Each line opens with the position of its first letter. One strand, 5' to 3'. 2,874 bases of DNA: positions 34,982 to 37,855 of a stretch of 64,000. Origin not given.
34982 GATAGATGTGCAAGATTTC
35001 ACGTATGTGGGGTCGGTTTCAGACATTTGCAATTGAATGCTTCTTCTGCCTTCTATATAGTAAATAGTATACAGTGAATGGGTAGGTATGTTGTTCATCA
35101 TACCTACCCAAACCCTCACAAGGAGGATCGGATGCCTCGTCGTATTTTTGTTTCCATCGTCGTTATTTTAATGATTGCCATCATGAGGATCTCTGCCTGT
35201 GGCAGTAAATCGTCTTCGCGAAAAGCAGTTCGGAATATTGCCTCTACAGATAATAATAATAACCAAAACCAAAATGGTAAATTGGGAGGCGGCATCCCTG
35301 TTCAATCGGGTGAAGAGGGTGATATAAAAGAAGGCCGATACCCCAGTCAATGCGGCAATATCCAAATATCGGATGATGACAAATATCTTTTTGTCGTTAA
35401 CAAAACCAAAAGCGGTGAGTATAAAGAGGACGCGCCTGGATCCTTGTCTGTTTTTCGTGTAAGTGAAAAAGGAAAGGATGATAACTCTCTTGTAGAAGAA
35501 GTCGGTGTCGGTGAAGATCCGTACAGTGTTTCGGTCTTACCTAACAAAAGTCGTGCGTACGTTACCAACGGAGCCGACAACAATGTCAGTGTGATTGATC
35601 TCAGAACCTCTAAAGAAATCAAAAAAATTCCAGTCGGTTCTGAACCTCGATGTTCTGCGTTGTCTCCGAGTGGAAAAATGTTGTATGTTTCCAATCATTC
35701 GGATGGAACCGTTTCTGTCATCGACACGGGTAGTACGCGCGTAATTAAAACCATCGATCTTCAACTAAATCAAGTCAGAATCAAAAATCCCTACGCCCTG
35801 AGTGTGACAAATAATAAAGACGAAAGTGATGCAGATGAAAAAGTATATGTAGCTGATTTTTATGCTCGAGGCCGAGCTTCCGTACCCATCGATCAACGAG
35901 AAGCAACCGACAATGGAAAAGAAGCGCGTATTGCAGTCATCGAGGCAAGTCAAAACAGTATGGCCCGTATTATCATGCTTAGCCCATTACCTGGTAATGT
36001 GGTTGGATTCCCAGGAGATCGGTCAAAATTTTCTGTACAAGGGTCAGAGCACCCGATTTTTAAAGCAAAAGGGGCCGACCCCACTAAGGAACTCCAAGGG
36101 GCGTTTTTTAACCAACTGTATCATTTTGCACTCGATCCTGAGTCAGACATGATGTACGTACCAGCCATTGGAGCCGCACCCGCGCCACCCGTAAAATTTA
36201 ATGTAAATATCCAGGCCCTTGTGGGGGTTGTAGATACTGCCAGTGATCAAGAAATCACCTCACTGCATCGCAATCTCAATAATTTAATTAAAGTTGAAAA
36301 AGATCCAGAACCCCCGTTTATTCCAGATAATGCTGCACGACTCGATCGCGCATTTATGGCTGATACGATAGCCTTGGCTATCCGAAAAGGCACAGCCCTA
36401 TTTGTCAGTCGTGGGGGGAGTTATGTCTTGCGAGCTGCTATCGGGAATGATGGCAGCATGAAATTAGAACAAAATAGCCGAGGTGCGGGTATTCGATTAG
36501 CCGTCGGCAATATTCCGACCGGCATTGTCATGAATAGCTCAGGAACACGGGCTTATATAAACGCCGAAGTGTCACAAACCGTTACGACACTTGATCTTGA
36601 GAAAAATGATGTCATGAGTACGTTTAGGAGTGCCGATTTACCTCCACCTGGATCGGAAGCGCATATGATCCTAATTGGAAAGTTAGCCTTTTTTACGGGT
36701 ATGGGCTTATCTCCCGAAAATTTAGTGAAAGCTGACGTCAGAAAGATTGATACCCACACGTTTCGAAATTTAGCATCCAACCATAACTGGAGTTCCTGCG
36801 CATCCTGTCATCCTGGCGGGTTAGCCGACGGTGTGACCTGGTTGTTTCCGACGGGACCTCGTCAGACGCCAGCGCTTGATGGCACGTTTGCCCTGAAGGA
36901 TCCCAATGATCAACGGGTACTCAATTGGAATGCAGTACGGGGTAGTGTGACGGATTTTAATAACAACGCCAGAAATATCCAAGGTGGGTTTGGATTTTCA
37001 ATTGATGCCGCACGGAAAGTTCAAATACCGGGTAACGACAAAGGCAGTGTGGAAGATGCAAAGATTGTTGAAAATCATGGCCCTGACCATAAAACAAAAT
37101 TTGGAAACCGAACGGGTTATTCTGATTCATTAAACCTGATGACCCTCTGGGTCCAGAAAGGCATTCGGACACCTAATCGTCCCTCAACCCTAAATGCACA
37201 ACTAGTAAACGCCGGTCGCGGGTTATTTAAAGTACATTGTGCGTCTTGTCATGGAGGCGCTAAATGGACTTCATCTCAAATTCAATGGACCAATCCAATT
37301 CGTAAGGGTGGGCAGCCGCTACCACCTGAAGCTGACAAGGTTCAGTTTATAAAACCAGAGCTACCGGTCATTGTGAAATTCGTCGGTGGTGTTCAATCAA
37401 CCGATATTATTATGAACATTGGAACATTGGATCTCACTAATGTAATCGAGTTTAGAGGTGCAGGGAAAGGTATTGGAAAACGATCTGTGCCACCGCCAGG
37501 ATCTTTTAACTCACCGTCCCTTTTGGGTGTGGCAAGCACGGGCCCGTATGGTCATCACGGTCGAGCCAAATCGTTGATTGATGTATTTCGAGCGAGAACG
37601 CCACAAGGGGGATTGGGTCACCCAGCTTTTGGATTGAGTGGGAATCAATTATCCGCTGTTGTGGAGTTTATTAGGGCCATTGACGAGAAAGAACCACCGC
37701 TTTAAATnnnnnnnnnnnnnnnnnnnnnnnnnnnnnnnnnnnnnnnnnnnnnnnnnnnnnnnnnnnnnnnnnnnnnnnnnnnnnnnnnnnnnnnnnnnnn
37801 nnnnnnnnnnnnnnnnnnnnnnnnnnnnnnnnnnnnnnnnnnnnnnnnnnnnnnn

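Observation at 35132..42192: Divergent pair of paralogous beta-propeller plus di-haem cytochrome c peroxidase lipoproteins flanking ppx and a methyltransferase-like gene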

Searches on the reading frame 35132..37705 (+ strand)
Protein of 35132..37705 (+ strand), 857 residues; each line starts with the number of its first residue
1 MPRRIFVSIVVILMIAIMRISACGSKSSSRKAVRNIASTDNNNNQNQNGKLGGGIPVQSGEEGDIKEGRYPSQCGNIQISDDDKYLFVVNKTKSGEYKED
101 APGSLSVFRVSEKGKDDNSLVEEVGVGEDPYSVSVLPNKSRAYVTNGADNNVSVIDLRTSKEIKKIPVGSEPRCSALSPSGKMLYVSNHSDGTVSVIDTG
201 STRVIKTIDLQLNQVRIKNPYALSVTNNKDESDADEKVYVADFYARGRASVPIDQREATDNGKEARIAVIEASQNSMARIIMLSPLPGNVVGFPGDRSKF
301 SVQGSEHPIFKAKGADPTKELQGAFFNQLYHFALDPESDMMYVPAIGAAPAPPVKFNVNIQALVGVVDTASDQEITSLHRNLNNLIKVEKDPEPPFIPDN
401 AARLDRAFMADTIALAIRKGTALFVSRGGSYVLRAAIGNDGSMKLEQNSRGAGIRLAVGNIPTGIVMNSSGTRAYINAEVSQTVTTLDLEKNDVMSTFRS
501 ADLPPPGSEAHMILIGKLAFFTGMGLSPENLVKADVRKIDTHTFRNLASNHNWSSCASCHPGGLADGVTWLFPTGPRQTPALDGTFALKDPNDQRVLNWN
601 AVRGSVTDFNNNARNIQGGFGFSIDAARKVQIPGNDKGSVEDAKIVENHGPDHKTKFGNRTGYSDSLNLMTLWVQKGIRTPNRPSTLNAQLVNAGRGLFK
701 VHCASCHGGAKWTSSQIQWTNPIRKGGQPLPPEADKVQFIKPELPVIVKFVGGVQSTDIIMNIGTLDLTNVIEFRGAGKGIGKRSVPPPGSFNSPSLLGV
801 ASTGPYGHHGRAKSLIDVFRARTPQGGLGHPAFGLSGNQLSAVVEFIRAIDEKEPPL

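Call 3: search_protein_families(library=pfam, proteins=[window:35132-37705:+], max_evalue=0.1)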
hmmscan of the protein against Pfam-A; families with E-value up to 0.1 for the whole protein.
window:35132-37705:+ (857 aa): 15 families
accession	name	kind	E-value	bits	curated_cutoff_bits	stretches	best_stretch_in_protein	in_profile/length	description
PF10282.15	Lactonase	-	2.6e-09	37.2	21.7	2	73-156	245-319/344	Lactonase, 7-bladed beta-propeller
PF25174.1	Beta-prop_THOC3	-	1.1e-08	34.9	305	1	125-209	44-127/272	THOC3 beta-propeller domain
PF23414.1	Beta-prop_EML_2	-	1.1e-06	28.6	90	1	135-210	6-79/266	Echinoderm microtubule-associated protein second beta-propeller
PF21783.3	YNCE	-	2.4e-06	27.6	27.1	1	104-210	221-324/339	YNCE-like beta-propeller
PF13442.11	Cytochrome_CBB3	-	4.2e-06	27.4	27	1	692-711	3-23/68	Cytochrome C oxidase, cbb3-type, subunit III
PF02239.22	Cytochrom_D1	-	2.7e-05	23.3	25.5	1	142-215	49-122/368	Cytochrome D1 heme domain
PF00034.26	Cytochrom_C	-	5.4e-05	24.9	21.3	0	693-711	2-20/90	Cytochrome c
PF25175.1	Beta-prop_WDR5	-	0.00084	19.1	250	1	139-208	105-174/296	WDR5 beta-propeller domain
PF16819.11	DUF5074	-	0.03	13.8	27.2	1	128-213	98-185/353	Domain of unknown function (DUF5074)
PF25172.1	Beta-prop_WDR3_2nd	-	0.031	13.9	140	1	141-215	11-83/293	WDR3 second beta-propeller domain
PF24814.1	WD40_Prp19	-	0.045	13.2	320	1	133-211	12-90/281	Prp19 WD40 domain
PF14495.11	Cytochrom_C550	-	0.052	13.7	27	0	685-711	19-45/136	Cytochrome c-550 domain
PF25168.1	Beta-prop_WDR36-Utp21_2nd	-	0.052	13.3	84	0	141-209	170-237/335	WDR36/Utp21 second beta-propeller domain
PF24805.1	EIF3I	-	0.052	13.1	200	1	138-195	62-120/324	EIF3I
PF24817.1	WD40_WDHD1_1st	-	0.09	12.4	109.9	0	142-210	100-168/291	WDHD1 first WD40 domain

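Call 4: search_protein_families(library=ncbifam, proteins=[window:35132-37705:+], max_evalue=0.1)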
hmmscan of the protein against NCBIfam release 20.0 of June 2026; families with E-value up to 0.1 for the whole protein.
window:35132-37705:+ (857 aa): 24 families
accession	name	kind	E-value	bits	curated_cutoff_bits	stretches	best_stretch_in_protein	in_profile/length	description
TIGR03866.1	PQQ_ABC_repeats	subfamily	2.1e-21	76.3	287.3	2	116-210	29-123/310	PQQ-dependent catabolism-associated beta-propeller protein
TIGR02276.1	beta_rpt_yvtn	repeat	6.2e-19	67.7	27.85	2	140-173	4-37/42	beta-propeller repeat protein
NF052340.1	hydrazine_beta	equivalog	6.9e-14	51.7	560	1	129-210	34-115/372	hydrazine synthase subunit beta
NF052342.1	hydrazine_BC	exception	2.7e-13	49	1250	1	129-211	40-122/690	hydrazine synthase subunit beta-gamma fusion subunit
NF052460.1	L-NosZ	equivalog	8.4e-12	44.3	700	0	423-539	137-248/480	clade III lactonase-type nitrous-oxide reductase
NF052280.1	7_blade_YncE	equivalog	2.7e-08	33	400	1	130-206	257-335/338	7-bladed beta-propeller protein YncE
NF048007.1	MmpL3Stblzr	equivalog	1.2e-05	24.6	600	1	120-251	83-207/366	MmpL3/TtfA transport complex stabilizer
TIGR03907.1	QH_beta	equivalog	3.9e-05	22.9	223.2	1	145-228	6-91/338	quinohemoprotein amine dehydrogenase subunit beta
NF040606.1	CytoC_perox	subfamily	0.00046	19.5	150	1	676-716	278-322/524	di-heme-cytochrome C peroxidase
TIGR04039.1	MXAN_0977_Heme2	hypoth_equivalog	0.0006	19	362.85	0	790-821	243-274/336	MbnH family di-heme enzyme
TIGR03981.2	SAM_quin_mod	hypoth_equivalog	0.00077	18.4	340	1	792-821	328-357/411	His-Xaa-Ser system-associated MauG-like protein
NF045774.1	cytochro_C551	exception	0.0024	17.8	118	0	9-44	5-38/110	cytochrome c551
NF008258.1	PRK11028.1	equivalog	0.0061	15.7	370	1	72-209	81-219/330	6-phosphogluconolactonase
NF052341.1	hydrazine_gamma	equivalog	0.0085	15.1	625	0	792-850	281-339/339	hydrazine synthase subunit gamma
TIGR03045.1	PS_II_C550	equivalog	0.01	15.5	177.75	0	686-710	45-69/159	photosystem II cytochrome c-550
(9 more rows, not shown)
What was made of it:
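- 35132..37705 (+): Gene A: 857-aa lipoprotein with a propeller and a di-haem domain. Domain hits (calls 3, 4).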
